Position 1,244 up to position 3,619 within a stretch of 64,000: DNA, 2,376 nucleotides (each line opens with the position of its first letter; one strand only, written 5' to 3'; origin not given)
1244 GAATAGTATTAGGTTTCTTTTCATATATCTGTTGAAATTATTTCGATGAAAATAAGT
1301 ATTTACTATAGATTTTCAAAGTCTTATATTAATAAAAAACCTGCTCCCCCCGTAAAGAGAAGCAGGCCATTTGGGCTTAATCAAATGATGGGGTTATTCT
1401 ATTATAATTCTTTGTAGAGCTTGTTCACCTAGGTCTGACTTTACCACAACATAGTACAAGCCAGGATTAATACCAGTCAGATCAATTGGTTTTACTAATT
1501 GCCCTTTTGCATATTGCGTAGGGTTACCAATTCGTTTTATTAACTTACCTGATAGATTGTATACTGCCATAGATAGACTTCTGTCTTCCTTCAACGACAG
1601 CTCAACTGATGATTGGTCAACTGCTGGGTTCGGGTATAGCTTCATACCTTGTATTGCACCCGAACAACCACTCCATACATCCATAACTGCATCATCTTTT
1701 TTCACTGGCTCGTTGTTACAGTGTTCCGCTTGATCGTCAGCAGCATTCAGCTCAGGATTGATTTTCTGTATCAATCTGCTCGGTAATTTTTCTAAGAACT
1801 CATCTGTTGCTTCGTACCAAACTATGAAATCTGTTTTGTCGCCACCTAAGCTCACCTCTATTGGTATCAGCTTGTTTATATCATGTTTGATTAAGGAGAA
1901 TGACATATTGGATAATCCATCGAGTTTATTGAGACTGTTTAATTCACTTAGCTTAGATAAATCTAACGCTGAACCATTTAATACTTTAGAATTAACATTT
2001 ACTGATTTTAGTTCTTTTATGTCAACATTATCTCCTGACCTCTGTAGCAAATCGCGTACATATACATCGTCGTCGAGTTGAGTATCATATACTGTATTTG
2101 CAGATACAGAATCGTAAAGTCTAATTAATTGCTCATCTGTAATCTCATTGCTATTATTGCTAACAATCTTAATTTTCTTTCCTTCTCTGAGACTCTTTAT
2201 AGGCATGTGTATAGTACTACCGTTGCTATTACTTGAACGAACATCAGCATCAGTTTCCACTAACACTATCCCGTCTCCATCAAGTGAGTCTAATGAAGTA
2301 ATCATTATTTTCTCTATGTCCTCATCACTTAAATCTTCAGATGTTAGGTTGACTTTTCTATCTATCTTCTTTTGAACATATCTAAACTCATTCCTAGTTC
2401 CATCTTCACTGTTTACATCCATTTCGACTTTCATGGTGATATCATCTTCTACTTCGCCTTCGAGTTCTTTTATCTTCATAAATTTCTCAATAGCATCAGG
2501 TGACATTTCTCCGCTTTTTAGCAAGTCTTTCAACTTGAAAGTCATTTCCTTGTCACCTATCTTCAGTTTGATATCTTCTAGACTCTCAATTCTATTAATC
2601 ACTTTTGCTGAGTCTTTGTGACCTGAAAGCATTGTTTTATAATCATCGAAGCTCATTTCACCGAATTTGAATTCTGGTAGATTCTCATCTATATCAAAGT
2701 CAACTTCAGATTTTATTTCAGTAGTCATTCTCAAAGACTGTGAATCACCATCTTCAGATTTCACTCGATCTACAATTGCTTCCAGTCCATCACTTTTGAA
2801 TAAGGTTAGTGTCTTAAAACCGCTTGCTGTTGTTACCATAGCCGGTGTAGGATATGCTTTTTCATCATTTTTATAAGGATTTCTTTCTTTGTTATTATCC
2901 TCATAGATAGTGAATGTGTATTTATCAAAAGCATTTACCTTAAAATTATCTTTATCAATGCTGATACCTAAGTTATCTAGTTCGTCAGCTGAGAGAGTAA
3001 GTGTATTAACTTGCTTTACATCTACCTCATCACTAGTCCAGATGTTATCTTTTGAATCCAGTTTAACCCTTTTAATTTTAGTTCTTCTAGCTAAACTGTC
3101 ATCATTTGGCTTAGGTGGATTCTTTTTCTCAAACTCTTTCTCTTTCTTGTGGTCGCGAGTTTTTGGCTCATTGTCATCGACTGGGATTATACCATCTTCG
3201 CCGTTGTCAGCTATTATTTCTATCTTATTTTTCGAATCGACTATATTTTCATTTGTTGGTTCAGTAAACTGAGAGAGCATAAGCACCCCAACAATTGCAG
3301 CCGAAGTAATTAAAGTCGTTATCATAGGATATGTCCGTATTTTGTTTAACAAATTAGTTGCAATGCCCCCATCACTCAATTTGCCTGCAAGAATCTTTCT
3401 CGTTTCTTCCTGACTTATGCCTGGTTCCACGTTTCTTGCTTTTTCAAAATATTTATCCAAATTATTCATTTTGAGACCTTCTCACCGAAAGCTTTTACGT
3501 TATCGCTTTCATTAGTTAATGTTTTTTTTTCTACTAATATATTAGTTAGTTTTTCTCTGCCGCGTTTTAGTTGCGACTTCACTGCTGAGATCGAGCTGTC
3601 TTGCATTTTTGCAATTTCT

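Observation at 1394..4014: ECF sigma factor coupled to an anti-sigma-like membrane protein that carries a T9SS C-terminal sorting domain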

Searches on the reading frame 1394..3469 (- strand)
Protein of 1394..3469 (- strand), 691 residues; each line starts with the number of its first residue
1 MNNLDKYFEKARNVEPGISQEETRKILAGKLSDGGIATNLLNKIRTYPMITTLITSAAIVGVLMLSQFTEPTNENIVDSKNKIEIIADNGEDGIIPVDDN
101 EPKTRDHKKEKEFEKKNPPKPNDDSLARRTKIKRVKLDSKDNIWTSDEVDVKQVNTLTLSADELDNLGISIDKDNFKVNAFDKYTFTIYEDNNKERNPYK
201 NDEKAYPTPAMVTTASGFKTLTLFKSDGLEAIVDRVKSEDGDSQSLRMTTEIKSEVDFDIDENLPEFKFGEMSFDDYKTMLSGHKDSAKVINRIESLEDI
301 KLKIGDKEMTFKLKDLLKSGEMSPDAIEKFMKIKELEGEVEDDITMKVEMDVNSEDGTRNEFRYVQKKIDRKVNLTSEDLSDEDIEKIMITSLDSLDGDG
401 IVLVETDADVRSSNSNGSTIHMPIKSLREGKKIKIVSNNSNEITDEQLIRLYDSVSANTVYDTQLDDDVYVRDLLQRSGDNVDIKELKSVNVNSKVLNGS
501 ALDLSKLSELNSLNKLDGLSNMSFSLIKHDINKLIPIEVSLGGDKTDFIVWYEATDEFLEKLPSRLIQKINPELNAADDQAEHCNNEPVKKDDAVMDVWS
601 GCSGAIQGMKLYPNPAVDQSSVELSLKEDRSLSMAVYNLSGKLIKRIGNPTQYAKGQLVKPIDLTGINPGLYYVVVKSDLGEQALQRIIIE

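Call 3: search_protein_families(library=pfam, proteins=[window:1394-3469:-], max_evalue=1)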
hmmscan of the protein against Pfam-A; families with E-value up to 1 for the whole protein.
window:1394-3469:- (691 aa): 3 families
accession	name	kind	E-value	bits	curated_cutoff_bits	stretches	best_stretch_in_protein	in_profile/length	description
PF18962.6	Por_Secre_tail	-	9.3e-10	39.1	27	1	611-690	1-75/75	Secretion system C-terminal sorting domain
PF19259.5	Ty3_capsid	-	0.067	13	29.1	1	271-348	75-156/198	Ty3 transposon capsid-like protein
PF08622.16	Svf1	-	0.22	11.9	25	0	141-279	47-119/163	Svf1-like N-terminal lipocalin domain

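Call 4: search_protein_families(library=ncbifam, proteins=[window:1394-3469:-], max_evalue=1)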
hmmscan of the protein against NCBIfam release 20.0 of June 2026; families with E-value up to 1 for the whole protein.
window:1394-3469:- (691 aa): 3 families
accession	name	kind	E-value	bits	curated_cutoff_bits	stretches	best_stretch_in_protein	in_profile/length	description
TIGR04183.1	Por_Secre_tail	domain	1e-09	38.3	23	1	611-690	1-71/72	T9SS type A sorting domain-containing protein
NF038113.1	T9SSA_dep_M36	equivalog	0.00014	20.2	885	1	607-690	791-868/869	T9SS-dependent M36 family metallopeptidase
NF008946.0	PRK12293.1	equivalog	0.047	13.2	224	0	481-569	161-248/282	ATP phosphoribosyltransferase regulatory subunit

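Call 7: find_homologous_proteins(query=window:1394-3469:-, max_evalue=0.001)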
Query window:1394-3469:- (691 aa): 29 proteins with E <= 0.001 among 8000 candidates.
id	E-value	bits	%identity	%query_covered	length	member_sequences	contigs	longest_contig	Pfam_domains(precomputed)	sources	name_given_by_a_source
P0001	0.0e+0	1493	100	100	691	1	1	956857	PF18962.8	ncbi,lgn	ncbi:MAG: T9SS type A sorting domain-containing protein [Chlorobiota bacterium]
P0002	0.0e+0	1200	80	100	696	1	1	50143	PF18962.8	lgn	-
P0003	0.0e+0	1189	82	41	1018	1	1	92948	PF18962.8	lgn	-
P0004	3.6e-294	995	63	100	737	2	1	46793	PF18962.8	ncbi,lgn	-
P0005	1.8e-258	877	68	91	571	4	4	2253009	-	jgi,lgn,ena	jgi:hypothetical protein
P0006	3.4e-221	754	60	51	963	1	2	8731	PF18962.8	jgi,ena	-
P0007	3.1e-149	517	45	100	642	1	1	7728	PF18962.8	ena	-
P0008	3.3e-144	500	44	47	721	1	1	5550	PF18962.8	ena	-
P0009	2.9e-143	497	65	25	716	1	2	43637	PF18962.8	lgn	-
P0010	9.9e-142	492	48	46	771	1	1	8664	PF18962.8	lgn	-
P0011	2.4e-141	491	45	47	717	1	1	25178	PF18962.8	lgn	-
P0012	3.2e-141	490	44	47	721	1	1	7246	PF18962.8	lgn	-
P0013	1.9e-140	488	43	48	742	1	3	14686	PF18962.8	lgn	-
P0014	3.1e-135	470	66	25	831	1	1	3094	PF18962.8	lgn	-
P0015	6.8e-133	463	44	46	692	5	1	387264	PF18962.8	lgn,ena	-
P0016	1.2e-130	455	45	47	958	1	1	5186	PF18962.8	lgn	-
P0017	9.3e-130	452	44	47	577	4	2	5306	PF18962.8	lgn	-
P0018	1.6e-127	445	44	47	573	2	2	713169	PF18962.8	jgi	jgi:type IX secretion system substrate protein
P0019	2.6e-124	434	59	26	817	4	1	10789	PF18962.8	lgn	-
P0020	8.3e-121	423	60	25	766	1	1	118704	PF18962.8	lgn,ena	-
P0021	1.1e-119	419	63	25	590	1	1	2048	PF18962.8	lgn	-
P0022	3.1e-115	404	58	25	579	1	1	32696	PF18962.8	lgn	-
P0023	1.9e-111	392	59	25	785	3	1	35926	PF18962.8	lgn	-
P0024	3.4e-110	388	42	45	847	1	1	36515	PF18962.8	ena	-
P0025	7.5e-110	386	47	37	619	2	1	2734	PF18962.8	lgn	-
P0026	9.0e-110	386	59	26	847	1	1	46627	PF18962.8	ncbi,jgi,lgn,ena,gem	ncbi:MAG: T9SS type A sorting domain-containing protein [Candidatus Kapaibacterium sp.]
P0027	4.5e-109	384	59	26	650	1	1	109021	PF18962.8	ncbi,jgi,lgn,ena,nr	ncbi:MAG: hypothetical protein CVV25_03170 [Ignavibacteriae bacterium HGW-Ignavibacteriae-4]|jgi:hyp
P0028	4.5e-109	384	47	32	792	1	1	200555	PF18962.8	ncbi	-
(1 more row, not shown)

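Call 10: find_encoding_contigs(protein=P0026, flank=5000, max_places=3)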
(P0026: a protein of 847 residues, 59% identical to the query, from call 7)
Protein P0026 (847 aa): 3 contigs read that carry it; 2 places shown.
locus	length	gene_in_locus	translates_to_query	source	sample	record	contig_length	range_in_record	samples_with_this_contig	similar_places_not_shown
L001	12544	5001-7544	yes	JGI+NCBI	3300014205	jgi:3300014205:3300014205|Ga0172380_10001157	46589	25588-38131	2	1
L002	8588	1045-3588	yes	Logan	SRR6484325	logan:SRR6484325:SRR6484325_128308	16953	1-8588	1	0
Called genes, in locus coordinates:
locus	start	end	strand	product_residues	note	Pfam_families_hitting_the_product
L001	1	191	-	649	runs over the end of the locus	PF16177:ACAS_N, PF00501:AMP-binding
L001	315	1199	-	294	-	PF01963:TraB_PrgY_gumN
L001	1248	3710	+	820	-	PF13360:PQQ_2, PF13570:Beta-prop_ACSF4 (faint), PF25293:Beta-prop_EMC1_N (faint), PF01011:PQQ (faint), PF23727:Beta-prop_FAM234A_B (faint)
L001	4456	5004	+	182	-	PF04542:Sigma70_r2, PF08281:Sigma70_r4_2, PF04545:Sigma70_r4 (weak)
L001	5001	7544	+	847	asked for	PF18962:Por_Secre_tail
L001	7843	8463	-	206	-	PF13489:Methyltransf_23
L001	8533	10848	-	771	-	PF18962:Por_Secre_tail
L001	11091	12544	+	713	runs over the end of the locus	PF23414:Beta-prop_EML_2 (faint), PF24817:WD40_WDHD1_1st (faint), PF25174:Beta-prop_THOC3 (faint), PF23381:Beta-prop_IFT122_1st (faint), PF18962:Por_Secre_tail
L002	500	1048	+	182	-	PF04542:Sigma70_r2, PF08281:Sigma70_r4_2, PF04545:Sigma70_r4 (weak)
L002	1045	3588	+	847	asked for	PF18962:Por_Secre_tail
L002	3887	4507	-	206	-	PF13489:Methyltransf_23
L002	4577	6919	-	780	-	PF18962:Por_Secre_tail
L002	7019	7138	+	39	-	-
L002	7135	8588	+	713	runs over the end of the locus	PF23414:Beta-prop_EML_2 (faint), PF24817:WD40_WDHD1_1st (faint), PF25174:Beta-prop_THOC3 (faint), PF23381:Beta-prop_IFT122_1st (faint), PF18962:Por_Secre_tail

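Call 11: find_encoding_contigs(protein=P0015, flank=5000, max_places=3)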
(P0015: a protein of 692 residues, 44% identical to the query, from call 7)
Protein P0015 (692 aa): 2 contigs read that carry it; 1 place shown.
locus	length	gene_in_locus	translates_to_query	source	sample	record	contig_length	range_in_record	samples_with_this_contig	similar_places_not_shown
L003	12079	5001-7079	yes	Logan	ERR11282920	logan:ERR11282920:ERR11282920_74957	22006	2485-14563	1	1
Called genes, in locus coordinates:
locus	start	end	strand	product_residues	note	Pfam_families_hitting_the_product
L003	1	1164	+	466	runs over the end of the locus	PF00890:FAD_binding_2 (weak), PF01134:GIDA (weak), PF01266:DAO (faint), PF07992:Pyr_redox_2, PF12831:FAD_oxidored (weak), PF13738:Pyr_redox_3, PF00070:Pyr_redox, PF02852:Pyr_redox_dim, +3 more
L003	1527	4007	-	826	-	PF13620:CarboxypepD_reg, PF13715:CarbopepD_reg_2 (weak), PF23598:LRR_14, PF23598:LRR_14, PF23598:LRR_14, PF13855:LRR_8, PF23598:LRR_14, PF23598:LRR_14, +11 more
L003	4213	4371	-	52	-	-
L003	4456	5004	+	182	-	PF04542:Sigma70_r2, PF07638:Sigma70_ECF (weak), PF08281:Sigma70_r4_2, PF04545:Sigma70_r4 (weak)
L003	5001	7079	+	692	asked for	PF18962:Por_Secre_tail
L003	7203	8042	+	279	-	PF10043:DUF2279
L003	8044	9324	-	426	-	PF07228:SpoIIE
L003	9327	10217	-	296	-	PF00701:DHDPS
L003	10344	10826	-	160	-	-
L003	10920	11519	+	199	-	PF01914:MarC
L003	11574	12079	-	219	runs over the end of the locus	-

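Call 32: predict_structure(alignment_id=A1)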
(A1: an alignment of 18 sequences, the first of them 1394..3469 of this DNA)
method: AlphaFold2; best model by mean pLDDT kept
length: 691 residues; sequences in the alignment: 18
mean_pLDDT: 42.0   pTM: 0.32
mean pLDDT of the five models: 42.0, 42.0, 41.8, 40.7, 40.3
residues with pLDDT >= 90: 0; 70-90: 47; 50-70: 165; < 50: 479
segments of 3 or more residues with pLDDT < 50: 1-156, 216-221, 226-260, 267-272, 298-311, 319-530, 568-583, 585-601, 613-619
pLDDT, mean of each block of 10 residues (from residue 1): 35 38 38 36 31 30 29 26 24 27 36 41 30 26 35 45 72 71 63 59 57 50 44 30 26 35 50 63 65 55 39 50 41 32 23 27 22 28 36 31 28 29 33 31 39 34 27 28 24 23 27 24 34 59 61 65 57 38 39 34 59 46 72 66 67 76 60 65 59 51
secondary structure, 60 per line:
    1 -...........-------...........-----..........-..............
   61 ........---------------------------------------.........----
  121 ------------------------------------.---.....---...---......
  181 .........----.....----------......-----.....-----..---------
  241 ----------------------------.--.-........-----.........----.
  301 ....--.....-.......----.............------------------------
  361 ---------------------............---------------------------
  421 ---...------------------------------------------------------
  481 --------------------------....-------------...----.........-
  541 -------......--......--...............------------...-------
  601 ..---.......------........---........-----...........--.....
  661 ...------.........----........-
elements in order (helices of 4 or more, strands of 3 or more residues): H2-12 H20-30 H36-45 H47-68 H108-116 H161-165 E169-171 E175-180 E184-189 E194-198 E209-214 E220-224 H274-281 H287-295 E300-304 E307-311 H313-319 H324-336 H382-393 H507-510 E534-539 E548-553 H556-561 H564-578 E606-612 E619-626 E630-637 E643-653 E656-663 E670-678 E683-690

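Call 57: search_protein_families(library=pfam, alignment_id=A5, max_evalue=0.001)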
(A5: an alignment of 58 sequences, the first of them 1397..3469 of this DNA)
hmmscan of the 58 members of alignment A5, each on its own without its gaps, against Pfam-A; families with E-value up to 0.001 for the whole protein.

A. member 1, window:1397-3469:- (691 aa): 1 family
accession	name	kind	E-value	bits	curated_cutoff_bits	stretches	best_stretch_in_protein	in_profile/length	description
PF18962.6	Por_Secre_tail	-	9.3e-10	39.1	27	1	611-690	1-75/75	Secretion system C-terminal sorting domain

B. families by the number of members that match (of 58 scanned): 13 families
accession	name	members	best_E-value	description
PF03781.23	FGE-sulfatase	17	6e-29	Sulfatase-modifying factor enzyme 1-like domain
PF18962.6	Por_Secre_tail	17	9.4e-15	Secretion system C-terminal sorting domain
PF10988.14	DUF2807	8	1.5e-44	Putative auto-transporter adhesin, head GIN domain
PF13349.12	DUF4097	3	2.2e-13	Toastrack DUF4097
PF14903.11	WG_beta_rep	2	4.5e-53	WG containing repeat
PF13860.13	FlgD_ig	2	2.7e-07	FlgD Ig-like domain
PF07676.18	PD40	1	1.4e-30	WD40-like Beta Propeller Repeat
PF00515.34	TPR_1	1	1.4e-14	Tetratricopeptide repeat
PF07719.23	TPR_2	1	1.6e-13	Tetratricopeptide repeat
PF13181.12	TPR_8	1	4.3e-08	Tetratricopeptide repeat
PF13371.12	TPR_9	1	2.1e-07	Tetratricopeptide repeat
PF13414.12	TPR_11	1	3.5e-06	TPR repeat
PF13585.12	CHU_C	1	0.0001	CHU_C Type IX secretion signal domain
